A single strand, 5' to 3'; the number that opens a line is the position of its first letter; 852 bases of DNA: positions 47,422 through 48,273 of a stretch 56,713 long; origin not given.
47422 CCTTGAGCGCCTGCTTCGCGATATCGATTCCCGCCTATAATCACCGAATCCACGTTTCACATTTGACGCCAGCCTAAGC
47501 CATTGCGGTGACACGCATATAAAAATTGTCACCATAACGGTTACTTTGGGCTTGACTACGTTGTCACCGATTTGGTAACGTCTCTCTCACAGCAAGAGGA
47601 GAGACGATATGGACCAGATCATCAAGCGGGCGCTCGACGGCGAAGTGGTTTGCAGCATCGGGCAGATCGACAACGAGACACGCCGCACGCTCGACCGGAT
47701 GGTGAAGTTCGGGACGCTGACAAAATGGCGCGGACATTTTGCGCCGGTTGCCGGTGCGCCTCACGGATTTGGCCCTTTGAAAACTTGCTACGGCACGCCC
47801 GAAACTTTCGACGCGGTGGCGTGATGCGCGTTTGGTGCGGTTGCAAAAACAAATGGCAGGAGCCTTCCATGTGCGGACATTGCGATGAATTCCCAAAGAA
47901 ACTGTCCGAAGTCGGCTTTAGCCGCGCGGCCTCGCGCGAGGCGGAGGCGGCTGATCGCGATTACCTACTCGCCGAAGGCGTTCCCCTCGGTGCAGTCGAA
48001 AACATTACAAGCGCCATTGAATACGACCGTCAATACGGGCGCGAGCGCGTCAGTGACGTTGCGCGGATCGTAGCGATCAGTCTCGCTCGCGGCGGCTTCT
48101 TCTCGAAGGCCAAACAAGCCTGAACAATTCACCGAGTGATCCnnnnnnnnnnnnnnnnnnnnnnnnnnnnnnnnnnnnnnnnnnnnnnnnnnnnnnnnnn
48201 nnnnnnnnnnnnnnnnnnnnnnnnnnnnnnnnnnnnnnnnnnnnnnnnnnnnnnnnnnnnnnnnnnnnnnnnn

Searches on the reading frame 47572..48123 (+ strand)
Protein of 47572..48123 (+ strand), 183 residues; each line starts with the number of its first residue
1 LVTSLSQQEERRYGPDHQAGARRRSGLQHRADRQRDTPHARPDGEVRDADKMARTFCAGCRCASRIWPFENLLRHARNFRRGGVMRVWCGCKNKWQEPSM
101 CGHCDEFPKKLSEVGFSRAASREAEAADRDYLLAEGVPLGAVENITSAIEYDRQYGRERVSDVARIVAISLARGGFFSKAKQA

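Call 28: search_protein_families(library=pfam, alignment_id=A3, max_evalue=0.01)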
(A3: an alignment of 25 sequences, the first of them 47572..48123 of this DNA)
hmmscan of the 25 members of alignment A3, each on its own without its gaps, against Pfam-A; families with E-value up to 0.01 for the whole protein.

A. member 1, window:47572-48123:+ (183 aa): 0 families

B. families by the number of members that match (of 25 scanned): 5 families
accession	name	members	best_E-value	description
PF16677.11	GP3_package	1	2e-26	DNA-packaging protein gp3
PF08299.17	Bac_DnaA_C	1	2.8e-25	Bacterial dnaA protein helix-turn-helix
PF06147.18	DUF968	1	6.5e-12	Protein of unknown function (DUF968)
PF08702.15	Fib_alpha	1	0.00048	Fibrinogen alpha/beta chain family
PF06319.18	MmcB-like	1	0.0012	DNA repair protein MmcB-like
